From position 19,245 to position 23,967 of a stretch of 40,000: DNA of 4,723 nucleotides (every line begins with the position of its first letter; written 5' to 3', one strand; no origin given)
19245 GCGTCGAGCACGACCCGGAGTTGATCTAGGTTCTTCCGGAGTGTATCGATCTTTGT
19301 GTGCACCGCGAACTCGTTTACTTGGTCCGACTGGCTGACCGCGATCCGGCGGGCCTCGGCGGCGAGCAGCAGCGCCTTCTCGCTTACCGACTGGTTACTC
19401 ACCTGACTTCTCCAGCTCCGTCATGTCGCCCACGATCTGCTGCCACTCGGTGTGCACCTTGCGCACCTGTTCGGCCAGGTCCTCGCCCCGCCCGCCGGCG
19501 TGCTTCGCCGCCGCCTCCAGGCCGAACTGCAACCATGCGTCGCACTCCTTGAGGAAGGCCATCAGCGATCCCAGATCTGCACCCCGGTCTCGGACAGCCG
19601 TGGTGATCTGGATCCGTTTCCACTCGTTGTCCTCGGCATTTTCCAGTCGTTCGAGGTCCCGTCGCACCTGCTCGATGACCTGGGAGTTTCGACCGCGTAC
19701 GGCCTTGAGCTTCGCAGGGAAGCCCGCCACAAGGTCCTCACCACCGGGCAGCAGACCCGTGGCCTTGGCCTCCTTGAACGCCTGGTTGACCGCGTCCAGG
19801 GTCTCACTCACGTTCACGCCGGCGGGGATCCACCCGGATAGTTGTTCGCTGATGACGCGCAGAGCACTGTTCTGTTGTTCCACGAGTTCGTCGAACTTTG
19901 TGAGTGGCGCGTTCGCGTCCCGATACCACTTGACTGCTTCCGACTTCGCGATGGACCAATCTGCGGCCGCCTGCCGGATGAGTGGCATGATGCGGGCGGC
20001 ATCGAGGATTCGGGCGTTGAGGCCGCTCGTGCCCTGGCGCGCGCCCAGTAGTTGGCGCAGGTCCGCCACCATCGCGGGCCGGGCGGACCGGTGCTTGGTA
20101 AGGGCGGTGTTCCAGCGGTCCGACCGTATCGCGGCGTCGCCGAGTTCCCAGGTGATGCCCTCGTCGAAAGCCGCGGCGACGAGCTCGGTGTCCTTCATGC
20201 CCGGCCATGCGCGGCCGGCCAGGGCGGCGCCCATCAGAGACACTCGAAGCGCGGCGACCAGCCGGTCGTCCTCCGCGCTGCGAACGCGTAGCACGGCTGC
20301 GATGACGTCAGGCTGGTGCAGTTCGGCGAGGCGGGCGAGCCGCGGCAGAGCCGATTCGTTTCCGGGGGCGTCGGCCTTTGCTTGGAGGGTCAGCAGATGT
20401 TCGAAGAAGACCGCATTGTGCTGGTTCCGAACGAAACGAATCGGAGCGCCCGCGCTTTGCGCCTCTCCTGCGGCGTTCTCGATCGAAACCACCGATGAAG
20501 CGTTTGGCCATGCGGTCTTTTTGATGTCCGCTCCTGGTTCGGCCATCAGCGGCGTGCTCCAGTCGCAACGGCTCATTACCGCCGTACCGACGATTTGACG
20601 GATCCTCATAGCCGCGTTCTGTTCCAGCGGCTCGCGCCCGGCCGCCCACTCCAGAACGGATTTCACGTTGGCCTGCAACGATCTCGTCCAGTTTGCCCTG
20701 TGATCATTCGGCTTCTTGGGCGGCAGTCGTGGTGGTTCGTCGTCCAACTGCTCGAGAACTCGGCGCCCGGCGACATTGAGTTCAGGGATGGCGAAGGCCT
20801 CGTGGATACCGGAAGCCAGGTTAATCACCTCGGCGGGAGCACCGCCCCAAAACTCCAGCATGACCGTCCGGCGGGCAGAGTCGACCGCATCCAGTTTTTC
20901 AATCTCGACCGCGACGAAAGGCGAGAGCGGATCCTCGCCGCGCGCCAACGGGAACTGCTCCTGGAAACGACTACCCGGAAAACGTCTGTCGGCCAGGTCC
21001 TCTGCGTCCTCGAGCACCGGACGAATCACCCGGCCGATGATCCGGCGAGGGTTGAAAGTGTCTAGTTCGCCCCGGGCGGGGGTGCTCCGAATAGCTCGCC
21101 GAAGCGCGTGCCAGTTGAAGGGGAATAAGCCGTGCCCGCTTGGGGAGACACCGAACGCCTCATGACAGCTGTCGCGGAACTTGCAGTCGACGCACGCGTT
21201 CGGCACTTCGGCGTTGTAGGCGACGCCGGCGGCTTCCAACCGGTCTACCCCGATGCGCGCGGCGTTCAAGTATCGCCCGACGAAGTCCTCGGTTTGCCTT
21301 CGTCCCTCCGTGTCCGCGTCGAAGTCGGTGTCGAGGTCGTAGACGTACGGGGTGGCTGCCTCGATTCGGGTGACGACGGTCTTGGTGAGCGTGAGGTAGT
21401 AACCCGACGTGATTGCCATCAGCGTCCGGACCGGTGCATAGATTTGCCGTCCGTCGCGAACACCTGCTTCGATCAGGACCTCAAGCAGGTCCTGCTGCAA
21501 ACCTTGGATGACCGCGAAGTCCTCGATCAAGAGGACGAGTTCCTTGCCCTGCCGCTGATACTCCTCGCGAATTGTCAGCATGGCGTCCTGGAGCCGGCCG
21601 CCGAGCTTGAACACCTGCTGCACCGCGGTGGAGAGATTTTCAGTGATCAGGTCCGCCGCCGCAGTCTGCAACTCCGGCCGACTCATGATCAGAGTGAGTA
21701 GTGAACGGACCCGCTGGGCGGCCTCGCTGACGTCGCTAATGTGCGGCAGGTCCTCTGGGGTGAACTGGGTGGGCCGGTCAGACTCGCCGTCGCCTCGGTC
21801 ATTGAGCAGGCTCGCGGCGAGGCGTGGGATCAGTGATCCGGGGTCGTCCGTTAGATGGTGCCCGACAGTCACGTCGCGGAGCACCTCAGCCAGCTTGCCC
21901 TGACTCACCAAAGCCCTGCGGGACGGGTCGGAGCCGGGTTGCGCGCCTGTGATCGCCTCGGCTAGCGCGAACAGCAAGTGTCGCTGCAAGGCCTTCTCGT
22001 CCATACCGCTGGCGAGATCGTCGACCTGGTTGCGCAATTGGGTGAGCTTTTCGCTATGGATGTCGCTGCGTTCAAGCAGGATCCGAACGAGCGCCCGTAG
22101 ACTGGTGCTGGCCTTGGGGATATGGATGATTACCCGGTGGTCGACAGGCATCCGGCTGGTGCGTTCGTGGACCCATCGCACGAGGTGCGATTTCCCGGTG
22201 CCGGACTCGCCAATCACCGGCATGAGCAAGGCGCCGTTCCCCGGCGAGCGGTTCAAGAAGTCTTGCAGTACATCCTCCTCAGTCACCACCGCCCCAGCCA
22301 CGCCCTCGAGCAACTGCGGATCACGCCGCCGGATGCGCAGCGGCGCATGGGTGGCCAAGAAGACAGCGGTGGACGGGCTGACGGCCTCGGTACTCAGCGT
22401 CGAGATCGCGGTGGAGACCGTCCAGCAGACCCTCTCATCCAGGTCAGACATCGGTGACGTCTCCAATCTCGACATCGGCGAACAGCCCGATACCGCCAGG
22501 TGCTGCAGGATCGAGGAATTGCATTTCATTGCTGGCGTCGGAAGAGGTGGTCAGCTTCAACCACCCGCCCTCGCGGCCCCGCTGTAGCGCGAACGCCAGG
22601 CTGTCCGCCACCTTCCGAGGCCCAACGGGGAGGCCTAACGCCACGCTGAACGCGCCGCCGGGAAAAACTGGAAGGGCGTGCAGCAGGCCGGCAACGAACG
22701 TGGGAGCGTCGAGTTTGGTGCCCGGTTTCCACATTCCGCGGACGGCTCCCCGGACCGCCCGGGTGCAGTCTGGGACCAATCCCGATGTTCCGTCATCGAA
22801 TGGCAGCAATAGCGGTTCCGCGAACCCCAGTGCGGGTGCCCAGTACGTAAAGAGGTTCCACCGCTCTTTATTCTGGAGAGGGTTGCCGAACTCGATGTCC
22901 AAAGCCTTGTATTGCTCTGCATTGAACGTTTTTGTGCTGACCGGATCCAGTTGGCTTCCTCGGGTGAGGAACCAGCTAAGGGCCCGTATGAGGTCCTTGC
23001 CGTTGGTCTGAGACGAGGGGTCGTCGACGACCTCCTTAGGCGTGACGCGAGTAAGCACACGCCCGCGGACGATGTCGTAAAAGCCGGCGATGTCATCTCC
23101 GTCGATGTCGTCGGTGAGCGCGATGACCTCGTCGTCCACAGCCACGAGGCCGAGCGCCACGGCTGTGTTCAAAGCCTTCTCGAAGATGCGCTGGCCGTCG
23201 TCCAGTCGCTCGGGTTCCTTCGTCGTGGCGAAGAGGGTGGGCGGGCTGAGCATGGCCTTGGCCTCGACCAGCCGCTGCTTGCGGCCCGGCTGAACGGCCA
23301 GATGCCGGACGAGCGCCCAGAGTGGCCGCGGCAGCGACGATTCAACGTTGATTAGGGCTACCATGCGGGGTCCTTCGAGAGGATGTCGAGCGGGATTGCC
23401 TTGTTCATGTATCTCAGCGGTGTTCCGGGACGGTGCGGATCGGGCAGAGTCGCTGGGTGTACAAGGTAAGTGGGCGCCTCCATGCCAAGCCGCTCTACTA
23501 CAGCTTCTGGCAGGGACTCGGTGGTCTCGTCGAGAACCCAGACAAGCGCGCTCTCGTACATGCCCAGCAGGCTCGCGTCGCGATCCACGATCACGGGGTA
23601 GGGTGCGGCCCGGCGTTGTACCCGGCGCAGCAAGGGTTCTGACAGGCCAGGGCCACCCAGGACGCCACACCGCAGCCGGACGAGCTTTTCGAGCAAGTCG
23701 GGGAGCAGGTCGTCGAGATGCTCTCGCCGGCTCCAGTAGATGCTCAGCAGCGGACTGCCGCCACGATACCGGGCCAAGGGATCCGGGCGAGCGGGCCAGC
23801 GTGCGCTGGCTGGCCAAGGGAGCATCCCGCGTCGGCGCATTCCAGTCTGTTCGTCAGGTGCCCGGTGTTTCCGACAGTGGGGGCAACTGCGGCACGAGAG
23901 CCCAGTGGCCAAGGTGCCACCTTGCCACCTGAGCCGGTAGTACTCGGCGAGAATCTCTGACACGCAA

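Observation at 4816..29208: Complete Dpd-type 7-deazaguanine DNA modification/restriction island in a high-GC actinobacterium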

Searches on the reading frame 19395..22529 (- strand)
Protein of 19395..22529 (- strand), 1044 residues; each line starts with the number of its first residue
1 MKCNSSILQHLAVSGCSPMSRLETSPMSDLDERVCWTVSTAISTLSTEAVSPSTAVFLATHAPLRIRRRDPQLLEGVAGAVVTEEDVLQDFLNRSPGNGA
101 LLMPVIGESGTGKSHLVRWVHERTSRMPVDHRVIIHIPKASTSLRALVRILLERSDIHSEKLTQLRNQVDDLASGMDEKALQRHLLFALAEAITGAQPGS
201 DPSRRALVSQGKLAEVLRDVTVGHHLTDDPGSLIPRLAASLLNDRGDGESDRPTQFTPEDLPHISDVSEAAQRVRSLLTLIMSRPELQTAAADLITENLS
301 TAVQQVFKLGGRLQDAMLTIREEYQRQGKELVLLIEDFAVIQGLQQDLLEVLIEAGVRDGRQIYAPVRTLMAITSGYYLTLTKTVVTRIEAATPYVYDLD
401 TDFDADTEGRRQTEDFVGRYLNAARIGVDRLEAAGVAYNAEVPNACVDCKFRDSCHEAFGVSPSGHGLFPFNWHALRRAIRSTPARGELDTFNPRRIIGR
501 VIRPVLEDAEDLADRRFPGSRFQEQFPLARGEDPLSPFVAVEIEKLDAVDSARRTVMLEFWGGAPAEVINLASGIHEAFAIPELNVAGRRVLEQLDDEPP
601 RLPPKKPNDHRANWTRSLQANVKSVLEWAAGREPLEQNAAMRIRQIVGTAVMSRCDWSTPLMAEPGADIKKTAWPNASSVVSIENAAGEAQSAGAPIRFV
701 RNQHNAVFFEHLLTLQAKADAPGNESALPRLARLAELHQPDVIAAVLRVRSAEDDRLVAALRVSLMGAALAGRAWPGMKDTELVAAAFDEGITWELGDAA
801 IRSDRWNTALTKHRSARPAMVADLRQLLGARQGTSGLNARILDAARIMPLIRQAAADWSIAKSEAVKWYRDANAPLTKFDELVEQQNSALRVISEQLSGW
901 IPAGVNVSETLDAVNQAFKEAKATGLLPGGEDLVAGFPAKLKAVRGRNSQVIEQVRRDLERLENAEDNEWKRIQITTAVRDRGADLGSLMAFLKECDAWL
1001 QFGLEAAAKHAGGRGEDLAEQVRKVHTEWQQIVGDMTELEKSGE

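Call 6: search_protein_families(library=ncbifam, proteins=[window:19395-22529:-])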
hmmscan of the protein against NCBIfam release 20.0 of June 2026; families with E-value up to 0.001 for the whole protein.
window:19395-22529:- (1044 aa): 1 family
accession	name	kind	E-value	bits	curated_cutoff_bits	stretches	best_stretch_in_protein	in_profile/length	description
NF041065.1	DpdH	equivalog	0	1055.8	450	1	34-1029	2-1014/1014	protein DpdH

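Call 7: search_protein_families(library=pfam, proteins=[window:19395-22529:-])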
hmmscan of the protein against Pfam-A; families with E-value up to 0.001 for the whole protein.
window:19395-22529:- (1044 aa): 2 families
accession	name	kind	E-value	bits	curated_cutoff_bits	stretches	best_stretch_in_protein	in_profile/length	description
PF13401.12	AAA_22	-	4.1e-06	27.6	27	1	100-177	5-76/130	AAA domain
PF13191.12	AAA_16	-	6.1e-06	27.3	32.6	1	87-198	11-129/167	AAA ATPase domain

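Call 67: search_dna_similar(query=window:19395-22451:-, collection=plasmids, mode=protein, max_rows=25, rows=spread)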
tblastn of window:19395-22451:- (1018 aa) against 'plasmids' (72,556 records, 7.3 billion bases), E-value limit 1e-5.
Records with a match: 11; places in all: 11; records where one place covers at least 80% of the query: 0.
Best place of each record, by identity: <60% 11.
By first word of the organism name: Nostoc 2; Agrobacterium 1; Shinella 1; Skermanella 1; Deinococcus 1; Methylobacterium 1; Azospirillum 1; Enterobacter 1; Caulobacter 1; Paenibacillus 1.
By predicted mobility (MOB-suite, as given by PLSDB): non-mobilizable 6; conjugative 3; mobilizable 2.
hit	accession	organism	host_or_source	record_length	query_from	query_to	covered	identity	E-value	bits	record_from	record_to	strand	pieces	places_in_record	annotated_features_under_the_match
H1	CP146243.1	Agrobacterium vitis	Vitis vinifera,cell culture,Grape gall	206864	18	646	62%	29.4%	6e-40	169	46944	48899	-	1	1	dpdH: protein DpdH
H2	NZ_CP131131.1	Shinella zoogloeoides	isolate,Activated charcoal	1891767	17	646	62%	29.3%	1e-38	165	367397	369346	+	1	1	none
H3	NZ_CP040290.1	Nostoc sp. C057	Phaeoceros,pure culture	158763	4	636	62%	29.0%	2e-62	240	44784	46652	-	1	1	dpdH: protein DpdH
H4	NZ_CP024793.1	Nostoc flagelliforme CCNUN1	cell culture,desert soil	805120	4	636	62%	28.9%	1e-60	234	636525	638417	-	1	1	dpdH: protein DpdH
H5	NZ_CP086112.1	Skermanella rosea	single cell,hydrocarbon-contaminated ...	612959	1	581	57%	25.9%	5e-21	107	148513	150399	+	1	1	hypothetical protein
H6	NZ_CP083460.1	Deinococcus taeanensis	whole organism,coastal dune soil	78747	8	520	50%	29.4%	6e-37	159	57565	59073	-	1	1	dpdH: protein DpdH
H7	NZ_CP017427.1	Methylobacterium sp. XJLW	single cell,soil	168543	2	576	56%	25.5%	9e-17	94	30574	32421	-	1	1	hypothetical protein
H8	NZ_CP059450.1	Azospirillum brasilense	Prokaryotes,soil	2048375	9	557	54%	26.5%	1e-12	80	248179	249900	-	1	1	none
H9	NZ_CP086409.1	Enterobacter cloacae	water,water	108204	16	513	49%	28.2%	5e-32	144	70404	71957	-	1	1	dpdH: protein DpdH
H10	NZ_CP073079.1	Caulobacter sp. S6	pure culture,soil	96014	4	450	44%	27.2%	9e-20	103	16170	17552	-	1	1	hypothetical protein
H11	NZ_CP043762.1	Paenibacillus sp. 37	whole organism,rhizosphere of Abies ...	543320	19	446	42%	26.5%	1e-13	84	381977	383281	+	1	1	hypothetical protein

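Call 68: get_annotated_region(hit=H9, flank=14000)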
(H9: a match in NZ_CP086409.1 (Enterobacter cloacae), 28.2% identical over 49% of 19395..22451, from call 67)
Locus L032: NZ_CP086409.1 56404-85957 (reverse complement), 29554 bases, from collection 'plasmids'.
description: Enterobacter cloacae strain POL9 plasmid pPOL9A, complete sequence
organism: Enterobacter cloacae (NCBI taxid 550)
taxonomy: Bacteria; Pseudomonadota; Gammaproteobacteria; Enterobacterales; Enterobacteriaceae; Enterobacter; Enterobacter cloacae
host: -; source: water,water; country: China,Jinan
typing (MOB-suite, as given by PLSDB): non-mobilizable; replicon IncY
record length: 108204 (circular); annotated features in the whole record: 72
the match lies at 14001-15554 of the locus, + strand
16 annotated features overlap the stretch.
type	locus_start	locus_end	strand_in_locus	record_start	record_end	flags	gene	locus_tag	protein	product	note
CDS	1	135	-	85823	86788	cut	-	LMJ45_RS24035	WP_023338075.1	ParB family protein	-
CDS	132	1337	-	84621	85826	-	-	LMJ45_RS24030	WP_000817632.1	AAA family ATPase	-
CDS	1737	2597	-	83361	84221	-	repA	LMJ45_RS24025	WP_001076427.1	replication protein RepA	-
CDS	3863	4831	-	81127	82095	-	-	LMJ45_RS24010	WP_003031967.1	IS110 family transposase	-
CDS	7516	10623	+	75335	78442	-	dpdE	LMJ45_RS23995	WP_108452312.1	protein DpdE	-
CDS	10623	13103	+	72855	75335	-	dpdF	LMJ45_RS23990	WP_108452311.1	protein DpdF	-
CDS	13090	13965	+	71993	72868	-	dpdG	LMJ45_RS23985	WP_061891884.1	protein DpdG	-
CDS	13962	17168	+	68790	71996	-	dpdH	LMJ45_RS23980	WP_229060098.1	protein DpdH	-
CDS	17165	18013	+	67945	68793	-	-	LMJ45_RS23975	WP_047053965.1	hypothetical protein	-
CDS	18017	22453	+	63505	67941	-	dpdJ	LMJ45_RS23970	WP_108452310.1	protein DpdJ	-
CDS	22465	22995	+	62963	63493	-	dpdK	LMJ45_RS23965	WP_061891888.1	phospholipase D-like domain-containing protein DpdK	-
CDS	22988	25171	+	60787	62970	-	dpdD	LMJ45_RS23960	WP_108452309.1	protein DpdD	-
CDS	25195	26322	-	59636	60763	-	dbpB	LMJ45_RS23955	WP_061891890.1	DGQHR domain-containing protein DpdB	-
CDS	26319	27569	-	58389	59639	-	dpdA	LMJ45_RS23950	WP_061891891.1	tRNA-guanine transglycosylase DpdA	GO:0006400 - tRNA modification [Evidence IEA]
CDS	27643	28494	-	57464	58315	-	-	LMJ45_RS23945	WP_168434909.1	hypothetical protein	-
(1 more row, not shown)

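Call 69: get_annotated_region(hit=H3, flank=14000)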
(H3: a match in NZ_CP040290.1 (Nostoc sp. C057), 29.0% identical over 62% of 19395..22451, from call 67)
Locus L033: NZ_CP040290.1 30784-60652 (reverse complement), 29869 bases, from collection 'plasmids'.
description: Nostoc sp. C057 plasmid p057_I
organism: Nostoc sp. C057 (NCBI taxid 2576903)
taxonomy: Bacteria; Cyanobacteriota; Cyanophyceae; Nostocales; Nostocaceae; Nostoc; Nostoc sp. C057
host: -; source: Phaeoceros,pure culture; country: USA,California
typing (MOB-suite, as given by PLSDB): non-mobilizable
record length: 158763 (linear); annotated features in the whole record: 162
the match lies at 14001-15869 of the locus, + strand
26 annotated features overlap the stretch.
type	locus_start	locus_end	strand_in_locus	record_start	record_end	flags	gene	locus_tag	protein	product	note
CDS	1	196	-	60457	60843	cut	-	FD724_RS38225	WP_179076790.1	hypothetical protein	-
CDS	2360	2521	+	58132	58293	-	-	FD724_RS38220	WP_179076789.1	hypothetical protein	-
CDS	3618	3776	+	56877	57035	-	-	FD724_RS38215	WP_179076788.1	hypothetical protein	-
CDS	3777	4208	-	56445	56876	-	-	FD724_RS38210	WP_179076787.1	hypothetical protein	-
CDS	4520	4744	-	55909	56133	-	-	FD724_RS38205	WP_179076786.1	hypothetical protein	-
CDS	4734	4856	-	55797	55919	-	-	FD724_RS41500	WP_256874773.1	hypothetical protein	-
CDS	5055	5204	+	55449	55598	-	-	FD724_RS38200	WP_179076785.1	hypothetical protein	-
CDS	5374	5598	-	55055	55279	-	-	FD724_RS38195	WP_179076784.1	hypothetical protein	-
CDS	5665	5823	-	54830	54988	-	-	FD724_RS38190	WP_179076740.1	hypothetical protein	-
CDS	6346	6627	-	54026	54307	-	-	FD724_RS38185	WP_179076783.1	hypothetical protein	-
CDS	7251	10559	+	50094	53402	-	dpdE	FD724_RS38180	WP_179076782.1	protein DpdE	-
CDS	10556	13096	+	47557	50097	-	dpdF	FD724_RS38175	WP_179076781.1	protein DpdF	-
CDS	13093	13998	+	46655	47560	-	dpdG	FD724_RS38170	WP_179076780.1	protein DpdG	-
CDS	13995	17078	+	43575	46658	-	dpdH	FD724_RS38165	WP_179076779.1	protein DpdH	-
CDS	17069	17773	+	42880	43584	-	-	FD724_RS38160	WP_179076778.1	hypothetical protein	-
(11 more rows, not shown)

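Call 72: search_protein_families(library=ncbifam, proteins=[L032:17165-18013:+, L033:17069-17773:+, L032:27643-28494:-], max_evalue=1)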
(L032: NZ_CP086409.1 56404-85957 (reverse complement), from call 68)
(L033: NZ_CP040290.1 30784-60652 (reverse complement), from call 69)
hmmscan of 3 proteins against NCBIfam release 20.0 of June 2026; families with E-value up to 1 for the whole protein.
L032:17165-18013:+ (282 aa): 2 families
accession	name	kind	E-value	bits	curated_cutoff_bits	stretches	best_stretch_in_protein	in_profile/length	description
NF041066.2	DpdI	equivalog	4.4e-31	108.7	150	2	132-279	94-239/239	protein DpdI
NF009495.0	PRK12855.1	subfamily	0.14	12.4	180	1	151-199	41-89/103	hypothetical protein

L033:17069-17773:+ (234 aa): 2 families
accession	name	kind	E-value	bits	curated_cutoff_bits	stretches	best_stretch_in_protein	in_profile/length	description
NF041066.2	DpdI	equivalog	4.7e-09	36.6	150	1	7-229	8-237/239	protein DpdI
NF002648.0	PRK02318.1-4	equivalog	0.069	12.4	719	1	79-163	174-250/382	mannitol-1-phosphate 5-dehydrogenase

L032:27643-28494:- (283 aa): 1 family
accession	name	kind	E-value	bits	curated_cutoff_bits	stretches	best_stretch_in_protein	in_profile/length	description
NF052506.1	PA5033_fam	subfamily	0.015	14.1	100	1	101-167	88-197/284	PA5033 family protein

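Call 76: search_solved_structures(query=L032:26319-27569:-, max_evalue=1e-50)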
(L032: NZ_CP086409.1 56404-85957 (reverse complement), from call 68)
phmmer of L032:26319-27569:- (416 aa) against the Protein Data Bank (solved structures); distinct sequences matched with E-value up to 1e-50: 1.
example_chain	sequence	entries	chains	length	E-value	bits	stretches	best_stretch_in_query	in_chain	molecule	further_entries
7ui4_A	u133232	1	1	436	3.2e-268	892.2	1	1-415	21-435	DNA-guanine transglycosylase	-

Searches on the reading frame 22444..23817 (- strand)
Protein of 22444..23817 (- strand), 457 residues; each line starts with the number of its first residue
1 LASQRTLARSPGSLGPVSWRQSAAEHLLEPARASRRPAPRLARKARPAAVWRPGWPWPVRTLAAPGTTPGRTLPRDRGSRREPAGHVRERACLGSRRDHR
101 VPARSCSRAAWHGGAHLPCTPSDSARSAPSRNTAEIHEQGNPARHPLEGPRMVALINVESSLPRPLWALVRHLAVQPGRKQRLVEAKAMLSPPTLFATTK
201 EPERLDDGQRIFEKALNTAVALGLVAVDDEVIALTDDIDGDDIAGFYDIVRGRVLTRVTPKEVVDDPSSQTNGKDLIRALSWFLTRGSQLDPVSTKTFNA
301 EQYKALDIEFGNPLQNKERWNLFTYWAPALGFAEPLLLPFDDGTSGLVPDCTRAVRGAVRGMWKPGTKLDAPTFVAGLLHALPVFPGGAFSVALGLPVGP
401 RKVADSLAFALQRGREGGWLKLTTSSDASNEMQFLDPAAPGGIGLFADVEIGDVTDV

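Call 6: search_protein_families(library=ncbifam, proteins=[window:22444-23817:-])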
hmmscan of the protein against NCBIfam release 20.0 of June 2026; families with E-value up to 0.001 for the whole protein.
window:22444-23817:- (457 aa): 1 family
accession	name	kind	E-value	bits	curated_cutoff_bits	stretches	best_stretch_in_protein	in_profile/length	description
NF041064.1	DpdG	equivalog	2e-27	96.4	80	1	154-435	2-278/290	protein DpdG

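Call 7: search_protein_families(library=pfam, proteins=[window:22444-23817:-])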
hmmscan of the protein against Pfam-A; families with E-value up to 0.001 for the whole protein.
window:22444-23817:- (457 aa): 0 families

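Call 8: search_protein_families(library=padloc, proteins=[window:22444-23817:-], max_evalue=0.1)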
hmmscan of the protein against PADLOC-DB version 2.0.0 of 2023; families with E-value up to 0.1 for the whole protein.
window:22444-23817:- (457 aa): 2 families
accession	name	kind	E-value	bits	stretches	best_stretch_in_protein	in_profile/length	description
PDLC02874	DpdG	-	1.5e-05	22.7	1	319-435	165-283/301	DpdG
PDLC02873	DpdG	-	0.00036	17.9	1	250-391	92-227/298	DpdG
